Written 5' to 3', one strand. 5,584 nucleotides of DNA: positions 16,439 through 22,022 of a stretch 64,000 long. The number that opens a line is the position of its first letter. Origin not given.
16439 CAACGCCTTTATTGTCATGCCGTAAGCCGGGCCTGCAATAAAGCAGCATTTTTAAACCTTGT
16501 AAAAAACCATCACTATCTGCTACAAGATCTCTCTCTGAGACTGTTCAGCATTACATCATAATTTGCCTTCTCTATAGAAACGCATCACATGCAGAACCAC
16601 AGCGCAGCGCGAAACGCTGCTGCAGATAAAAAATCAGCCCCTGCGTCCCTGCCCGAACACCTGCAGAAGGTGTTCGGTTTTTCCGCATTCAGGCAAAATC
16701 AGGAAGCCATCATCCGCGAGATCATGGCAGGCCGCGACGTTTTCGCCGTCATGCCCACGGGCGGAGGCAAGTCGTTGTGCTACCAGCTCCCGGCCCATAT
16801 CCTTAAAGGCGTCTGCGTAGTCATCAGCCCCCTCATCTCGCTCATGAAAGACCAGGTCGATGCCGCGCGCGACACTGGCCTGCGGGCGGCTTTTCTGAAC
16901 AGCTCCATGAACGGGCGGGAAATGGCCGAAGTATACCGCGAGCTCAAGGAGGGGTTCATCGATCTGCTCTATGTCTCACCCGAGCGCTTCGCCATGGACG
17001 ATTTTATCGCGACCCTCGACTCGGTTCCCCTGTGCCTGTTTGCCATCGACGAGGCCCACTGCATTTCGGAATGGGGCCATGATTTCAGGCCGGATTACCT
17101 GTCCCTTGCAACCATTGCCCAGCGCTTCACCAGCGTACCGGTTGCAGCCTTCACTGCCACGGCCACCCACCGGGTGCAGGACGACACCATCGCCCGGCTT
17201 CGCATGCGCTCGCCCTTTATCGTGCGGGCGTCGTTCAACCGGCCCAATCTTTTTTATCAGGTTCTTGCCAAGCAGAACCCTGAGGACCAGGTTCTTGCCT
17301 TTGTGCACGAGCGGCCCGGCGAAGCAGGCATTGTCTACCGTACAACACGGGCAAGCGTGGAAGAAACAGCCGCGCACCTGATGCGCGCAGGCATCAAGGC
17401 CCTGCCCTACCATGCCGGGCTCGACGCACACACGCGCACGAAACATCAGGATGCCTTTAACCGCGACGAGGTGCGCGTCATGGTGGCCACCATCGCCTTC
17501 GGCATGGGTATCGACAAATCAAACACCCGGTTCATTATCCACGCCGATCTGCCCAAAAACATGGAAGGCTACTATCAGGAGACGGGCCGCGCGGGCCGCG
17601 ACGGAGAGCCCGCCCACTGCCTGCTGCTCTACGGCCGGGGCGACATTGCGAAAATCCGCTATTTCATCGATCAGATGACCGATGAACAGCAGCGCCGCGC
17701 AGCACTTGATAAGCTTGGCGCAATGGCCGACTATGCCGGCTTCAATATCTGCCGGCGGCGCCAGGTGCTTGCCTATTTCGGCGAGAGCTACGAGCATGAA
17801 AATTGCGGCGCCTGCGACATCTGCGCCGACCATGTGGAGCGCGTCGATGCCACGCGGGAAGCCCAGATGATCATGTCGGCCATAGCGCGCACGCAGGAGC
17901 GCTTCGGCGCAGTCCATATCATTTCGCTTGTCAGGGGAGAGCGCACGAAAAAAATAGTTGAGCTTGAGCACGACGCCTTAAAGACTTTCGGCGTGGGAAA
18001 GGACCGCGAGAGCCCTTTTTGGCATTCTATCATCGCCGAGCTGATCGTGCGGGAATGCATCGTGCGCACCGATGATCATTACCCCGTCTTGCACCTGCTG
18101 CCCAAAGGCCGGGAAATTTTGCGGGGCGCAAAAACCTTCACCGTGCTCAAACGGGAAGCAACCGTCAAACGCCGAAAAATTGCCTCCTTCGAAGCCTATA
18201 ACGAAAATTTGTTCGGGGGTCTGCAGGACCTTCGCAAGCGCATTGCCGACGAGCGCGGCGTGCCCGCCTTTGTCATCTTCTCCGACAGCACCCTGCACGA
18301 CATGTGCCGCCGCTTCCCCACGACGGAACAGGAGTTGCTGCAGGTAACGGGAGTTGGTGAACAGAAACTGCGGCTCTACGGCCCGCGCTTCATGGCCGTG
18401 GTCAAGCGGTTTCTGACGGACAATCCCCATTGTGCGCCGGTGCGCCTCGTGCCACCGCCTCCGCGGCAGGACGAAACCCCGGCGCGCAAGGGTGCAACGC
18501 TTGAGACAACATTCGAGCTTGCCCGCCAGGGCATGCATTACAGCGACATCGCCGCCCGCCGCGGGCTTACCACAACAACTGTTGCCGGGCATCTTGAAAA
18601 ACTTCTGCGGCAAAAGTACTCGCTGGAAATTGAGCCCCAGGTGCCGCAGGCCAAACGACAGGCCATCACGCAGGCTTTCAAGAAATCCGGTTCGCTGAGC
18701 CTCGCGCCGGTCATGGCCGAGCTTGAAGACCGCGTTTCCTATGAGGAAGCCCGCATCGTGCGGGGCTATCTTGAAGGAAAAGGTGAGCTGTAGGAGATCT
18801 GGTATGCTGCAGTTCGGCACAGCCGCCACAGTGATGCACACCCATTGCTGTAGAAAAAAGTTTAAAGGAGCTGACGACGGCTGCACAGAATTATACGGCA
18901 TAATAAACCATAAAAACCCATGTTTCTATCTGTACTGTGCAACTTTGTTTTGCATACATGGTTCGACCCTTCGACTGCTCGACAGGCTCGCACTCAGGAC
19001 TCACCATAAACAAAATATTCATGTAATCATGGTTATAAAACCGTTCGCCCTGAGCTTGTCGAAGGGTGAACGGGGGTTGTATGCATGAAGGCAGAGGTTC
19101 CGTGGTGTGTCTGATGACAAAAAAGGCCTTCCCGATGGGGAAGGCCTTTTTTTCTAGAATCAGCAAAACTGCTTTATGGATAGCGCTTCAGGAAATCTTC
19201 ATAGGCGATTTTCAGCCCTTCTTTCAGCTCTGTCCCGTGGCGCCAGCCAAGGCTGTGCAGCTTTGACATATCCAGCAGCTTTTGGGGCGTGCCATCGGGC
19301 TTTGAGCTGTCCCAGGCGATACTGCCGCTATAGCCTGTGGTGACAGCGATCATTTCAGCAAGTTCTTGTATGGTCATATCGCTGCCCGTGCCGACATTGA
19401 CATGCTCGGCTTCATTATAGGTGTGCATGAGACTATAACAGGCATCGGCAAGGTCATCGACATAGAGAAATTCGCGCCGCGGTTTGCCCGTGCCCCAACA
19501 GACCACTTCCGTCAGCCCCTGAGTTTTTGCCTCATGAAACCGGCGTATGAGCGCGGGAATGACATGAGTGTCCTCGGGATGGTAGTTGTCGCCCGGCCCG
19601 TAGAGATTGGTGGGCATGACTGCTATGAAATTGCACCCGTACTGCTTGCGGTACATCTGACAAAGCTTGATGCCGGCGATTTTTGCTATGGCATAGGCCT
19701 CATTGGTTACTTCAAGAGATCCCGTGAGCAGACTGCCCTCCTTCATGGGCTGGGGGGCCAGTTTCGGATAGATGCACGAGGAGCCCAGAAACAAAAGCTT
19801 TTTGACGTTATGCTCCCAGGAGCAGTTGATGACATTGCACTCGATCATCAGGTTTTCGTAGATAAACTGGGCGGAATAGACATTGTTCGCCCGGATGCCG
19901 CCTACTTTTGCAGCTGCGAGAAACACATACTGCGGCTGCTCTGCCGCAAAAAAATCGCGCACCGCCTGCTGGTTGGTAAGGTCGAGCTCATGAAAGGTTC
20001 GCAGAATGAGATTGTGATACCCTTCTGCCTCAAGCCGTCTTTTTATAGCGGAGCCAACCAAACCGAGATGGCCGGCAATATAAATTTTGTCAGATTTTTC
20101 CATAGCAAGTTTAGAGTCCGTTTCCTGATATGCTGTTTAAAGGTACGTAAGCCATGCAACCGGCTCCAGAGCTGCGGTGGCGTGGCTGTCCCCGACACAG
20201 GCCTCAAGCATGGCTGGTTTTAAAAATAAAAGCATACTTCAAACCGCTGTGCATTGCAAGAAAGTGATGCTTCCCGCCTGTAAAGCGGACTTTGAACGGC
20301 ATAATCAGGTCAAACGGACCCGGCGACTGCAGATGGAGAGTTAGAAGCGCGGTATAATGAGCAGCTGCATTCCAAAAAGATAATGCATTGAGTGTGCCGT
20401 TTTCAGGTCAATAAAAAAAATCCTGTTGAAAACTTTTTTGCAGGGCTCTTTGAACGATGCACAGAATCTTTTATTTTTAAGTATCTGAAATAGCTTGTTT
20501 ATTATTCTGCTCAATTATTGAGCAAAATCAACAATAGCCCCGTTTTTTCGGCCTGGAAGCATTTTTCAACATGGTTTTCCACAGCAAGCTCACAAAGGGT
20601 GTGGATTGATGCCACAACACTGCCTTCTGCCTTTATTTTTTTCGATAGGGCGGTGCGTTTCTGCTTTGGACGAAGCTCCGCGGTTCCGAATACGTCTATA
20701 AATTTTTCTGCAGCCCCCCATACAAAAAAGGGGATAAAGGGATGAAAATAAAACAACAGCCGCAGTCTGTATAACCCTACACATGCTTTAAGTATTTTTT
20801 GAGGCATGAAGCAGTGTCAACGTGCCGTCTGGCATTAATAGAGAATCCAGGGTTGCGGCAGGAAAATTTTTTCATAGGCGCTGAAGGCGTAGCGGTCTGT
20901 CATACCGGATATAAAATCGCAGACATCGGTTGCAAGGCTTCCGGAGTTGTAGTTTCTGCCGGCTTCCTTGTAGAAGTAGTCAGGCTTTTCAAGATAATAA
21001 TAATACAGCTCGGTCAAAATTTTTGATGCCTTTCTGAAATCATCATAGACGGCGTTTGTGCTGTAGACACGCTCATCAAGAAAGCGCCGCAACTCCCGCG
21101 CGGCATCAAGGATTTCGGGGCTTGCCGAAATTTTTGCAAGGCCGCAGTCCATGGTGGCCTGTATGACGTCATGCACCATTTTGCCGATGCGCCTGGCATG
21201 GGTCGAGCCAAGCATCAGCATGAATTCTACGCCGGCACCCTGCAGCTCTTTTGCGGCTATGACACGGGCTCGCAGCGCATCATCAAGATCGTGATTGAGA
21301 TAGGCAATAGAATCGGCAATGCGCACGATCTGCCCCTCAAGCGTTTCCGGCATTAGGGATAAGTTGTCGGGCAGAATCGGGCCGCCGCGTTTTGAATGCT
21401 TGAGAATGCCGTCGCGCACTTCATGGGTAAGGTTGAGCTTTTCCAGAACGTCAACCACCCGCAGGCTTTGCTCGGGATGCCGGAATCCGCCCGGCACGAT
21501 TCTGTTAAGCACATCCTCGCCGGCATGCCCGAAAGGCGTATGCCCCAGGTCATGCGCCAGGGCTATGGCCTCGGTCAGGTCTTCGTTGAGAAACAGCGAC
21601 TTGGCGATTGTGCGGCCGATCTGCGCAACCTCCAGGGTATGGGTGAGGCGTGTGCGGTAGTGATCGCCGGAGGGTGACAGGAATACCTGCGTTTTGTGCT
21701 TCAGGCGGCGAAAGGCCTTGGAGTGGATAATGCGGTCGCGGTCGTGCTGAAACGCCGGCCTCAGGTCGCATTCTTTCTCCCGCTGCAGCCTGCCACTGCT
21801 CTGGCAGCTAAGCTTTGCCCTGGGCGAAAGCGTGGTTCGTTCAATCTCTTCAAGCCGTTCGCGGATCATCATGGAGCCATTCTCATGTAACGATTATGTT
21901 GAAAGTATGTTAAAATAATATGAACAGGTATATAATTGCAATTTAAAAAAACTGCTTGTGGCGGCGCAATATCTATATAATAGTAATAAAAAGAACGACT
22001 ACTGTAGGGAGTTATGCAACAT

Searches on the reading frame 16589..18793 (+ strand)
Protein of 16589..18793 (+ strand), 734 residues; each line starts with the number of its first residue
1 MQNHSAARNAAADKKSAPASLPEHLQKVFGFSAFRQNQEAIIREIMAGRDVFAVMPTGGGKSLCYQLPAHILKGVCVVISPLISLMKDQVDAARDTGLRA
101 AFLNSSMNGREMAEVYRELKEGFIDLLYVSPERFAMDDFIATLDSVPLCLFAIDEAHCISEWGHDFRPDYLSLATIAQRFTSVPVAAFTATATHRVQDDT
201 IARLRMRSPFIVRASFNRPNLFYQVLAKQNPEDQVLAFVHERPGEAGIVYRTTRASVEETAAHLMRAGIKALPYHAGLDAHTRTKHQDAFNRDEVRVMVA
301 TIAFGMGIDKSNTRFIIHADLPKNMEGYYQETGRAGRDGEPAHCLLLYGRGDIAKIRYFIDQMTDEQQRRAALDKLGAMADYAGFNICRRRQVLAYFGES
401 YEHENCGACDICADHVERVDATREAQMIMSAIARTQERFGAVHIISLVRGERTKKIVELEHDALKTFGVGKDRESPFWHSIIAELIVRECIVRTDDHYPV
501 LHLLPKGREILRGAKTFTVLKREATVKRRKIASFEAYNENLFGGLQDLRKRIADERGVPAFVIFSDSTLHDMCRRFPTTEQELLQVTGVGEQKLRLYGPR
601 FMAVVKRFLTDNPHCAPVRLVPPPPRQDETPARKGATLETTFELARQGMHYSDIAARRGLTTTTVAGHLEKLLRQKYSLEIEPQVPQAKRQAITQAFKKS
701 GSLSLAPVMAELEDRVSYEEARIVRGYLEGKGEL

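Call 64: search_protein_families(library=pfam, proteins=[window:16589-18793:+], max_evalue=0.00001)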
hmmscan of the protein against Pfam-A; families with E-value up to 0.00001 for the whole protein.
window:16589-18793:+ (734 aa): 6 families
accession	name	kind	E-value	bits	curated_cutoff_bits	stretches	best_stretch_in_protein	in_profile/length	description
PF09382.16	RQC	-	1.2e-29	102.8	23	1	417-523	3-109/114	RQC domain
PF00270.35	DEAD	-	6.1e-26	91.6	26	1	36-197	2-165/167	DEAD/DEAH box helicase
PF00570.28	HRDC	-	5.9e-21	74.6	23.8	1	539-605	2-68/68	HRDC domain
PF00271.37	Helicase_C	-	1.2e-20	74.3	23.5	1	236-339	7-110/110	Helicase conserved C-terminal domain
PF14493.12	HTH_40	-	2.7e-19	69.7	27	1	637-725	1-89/89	Helix-turn-helix domain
PF16124.10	RecQ_Zn_bind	-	6.9e-18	65.6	25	1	351-412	2-65/66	RecQ zinc-binding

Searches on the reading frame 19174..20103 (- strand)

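Call 64: search_protein_families(library=pfam, proteins=[window:19174-20103:-], max_evalue=0.00001)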
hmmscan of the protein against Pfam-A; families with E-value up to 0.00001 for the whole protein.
window:19174-20103:- (309 aa): 3 families
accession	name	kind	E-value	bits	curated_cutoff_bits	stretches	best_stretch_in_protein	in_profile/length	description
PF01370.27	Epimerase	-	5.7e-64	216.2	20.9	1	7-238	1-240/240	NAD dependent epimerase/dehydratase family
PF16363.11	GDP_Man_Dehyd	-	3.2e-20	73.3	27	1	36-259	55-269/332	GDP-mannose 4,6 dehydratase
PF04321.23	RmlD_sub_bind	-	4.5e-06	26.4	27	0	6-65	2-60/287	RmlD substrate binding domain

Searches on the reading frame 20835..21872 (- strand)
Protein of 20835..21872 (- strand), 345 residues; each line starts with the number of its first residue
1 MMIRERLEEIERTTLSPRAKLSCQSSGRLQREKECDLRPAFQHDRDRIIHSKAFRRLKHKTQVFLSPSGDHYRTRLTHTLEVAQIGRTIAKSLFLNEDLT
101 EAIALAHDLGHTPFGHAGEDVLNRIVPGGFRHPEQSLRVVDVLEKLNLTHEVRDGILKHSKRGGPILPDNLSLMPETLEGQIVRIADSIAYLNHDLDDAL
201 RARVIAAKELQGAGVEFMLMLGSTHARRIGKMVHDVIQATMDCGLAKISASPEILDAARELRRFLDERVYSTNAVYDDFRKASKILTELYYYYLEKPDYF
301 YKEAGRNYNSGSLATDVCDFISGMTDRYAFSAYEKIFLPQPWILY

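Call 64: search_protein_families(library=pfam, proteins=[window:20835-21872:-], max_evalue=0.00001)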
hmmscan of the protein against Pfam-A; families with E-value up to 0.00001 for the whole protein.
window:20835-21872:- (345 aa): 2 families
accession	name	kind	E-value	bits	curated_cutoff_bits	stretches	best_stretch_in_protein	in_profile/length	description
PF01966.28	HD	-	3.5e-17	63.2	22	1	75-190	1-114/116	HD domain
PF13286.11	HD_assoc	-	1.2e-16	61.4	22.2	1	249-334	2-90/91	Phosphohydrolase-associated domain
